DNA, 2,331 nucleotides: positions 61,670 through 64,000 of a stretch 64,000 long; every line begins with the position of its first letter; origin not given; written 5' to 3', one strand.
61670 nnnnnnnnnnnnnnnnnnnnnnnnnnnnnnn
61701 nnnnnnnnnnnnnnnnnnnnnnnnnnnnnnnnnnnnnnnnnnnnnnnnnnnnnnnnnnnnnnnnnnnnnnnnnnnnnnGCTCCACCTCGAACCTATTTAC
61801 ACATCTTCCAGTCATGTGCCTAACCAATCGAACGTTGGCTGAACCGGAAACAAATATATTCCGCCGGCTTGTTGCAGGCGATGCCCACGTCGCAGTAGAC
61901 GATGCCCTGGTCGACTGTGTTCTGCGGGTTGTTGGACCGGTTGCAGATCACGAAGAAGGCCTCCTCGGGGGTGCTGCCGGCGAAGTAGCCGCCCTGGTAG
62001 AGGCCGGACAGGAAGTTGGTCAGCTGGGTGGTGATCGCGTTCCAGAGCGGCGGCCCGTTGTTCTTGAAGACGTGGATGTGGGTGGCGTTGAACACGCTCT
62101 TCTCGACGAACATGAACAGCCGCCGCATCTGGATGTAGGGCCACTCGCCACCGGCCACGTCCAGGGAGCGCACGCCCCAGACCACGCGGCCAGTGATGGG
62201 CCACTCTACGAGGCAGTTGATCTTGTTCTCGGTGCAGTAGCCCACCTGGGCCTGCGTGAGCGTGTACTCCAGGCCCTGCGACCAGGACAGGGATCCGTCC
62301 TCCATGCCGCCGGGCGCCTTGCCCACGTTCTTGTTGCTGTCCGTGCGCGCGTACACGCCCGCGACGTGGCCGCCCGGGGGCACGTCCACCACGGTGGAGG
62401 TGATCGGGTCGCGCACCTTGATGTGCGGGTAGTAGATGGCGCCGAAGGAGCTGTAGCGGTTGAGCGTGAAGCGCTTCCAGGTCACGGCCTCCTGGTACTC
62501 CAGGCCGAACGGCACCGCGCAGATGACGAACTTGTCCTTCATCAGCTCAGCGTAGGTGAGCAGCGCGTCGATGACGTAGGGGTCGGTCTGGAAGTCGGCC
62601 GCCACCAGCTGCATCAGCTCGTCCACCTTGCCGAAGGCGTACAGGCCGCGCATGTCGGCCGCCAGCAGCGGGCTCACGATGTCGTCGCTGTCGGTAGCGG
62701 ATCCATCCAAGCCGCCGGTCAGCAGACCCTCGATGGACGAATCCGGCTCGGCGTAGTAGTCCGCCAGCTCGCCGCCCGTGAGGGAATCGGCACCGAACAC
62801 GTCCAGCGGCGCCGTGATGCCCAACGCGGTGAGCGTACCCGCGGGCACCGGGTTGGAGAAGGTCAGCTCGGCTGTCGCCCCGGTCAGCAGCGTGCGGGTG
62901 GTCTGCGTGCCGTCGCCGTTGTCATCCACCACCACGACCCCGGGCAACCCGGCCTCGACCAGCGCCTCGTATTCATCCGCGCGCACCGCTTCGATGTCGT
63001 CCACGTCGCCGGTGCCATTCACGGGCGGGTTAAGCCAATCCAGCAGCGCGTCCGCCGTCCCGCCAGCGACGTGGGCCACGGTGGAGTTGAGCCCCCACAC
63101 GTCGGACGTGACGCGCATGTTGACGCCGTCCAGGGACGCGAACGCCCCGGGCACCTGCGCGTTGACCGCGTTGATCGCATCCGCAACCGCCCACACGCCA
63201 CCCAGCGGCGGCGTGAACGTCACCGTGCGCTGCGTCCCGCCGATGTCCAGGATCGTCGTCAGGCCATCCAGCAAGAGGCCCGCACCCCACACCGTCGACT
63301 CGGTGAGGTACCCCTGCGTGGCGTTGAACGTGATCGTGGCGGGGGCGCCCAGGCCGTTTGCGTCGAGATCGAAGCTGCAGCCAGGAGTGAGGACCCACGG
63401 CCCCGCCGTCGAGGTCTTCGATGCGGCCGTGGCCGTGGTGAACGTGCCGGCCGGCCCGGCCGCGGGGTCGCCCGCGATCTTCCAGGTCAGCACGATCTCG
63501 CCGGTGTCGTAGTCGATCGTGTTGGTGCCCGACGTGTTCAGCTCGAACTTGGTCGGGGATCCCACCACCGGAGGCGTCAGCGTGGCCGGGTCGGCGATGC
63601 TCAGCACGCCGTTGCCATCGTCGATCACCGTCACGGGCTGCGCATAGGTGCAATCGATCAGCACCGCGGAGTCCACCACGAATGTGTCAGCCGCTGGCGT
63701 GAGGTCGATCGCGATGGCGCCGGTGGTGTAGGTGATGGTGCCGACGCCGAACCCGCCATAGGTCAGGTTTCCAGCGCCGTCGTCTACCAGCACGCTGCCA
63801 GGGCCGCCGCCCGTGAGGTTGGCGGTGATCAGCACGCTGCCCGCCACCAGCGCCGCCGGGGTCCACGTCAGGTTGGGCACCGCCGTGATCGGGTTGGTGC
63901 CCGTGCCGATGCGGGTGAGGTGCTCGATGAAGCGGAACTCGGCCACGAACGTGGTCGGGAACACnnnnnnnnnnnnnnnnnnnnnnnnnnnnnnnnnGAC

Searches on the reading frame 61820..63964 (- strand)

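Call 10: search_protein_families(library=phrogs, proteins=[window:61820-63964:-], max_evalue=0.001)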
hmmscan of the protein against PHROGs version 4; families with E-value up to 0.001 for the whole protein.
window:61820-63964:- (714 aa): 4 families
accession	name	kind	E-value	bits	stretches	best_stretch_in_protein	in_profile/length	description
phrog_23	-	tail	7.1e-41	141.5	1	271-709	141-461/496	tail sheath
phrog_17610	-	tail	6.7e-39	134.5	1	467-710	864-1106/1135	tail sheath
phrog_15814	-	unknown function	7.1e-35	121.2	1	414-711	418-725/738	-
phrog_10581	-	tail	5.5e-07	29.3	1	523-705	718-904/915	tail sheath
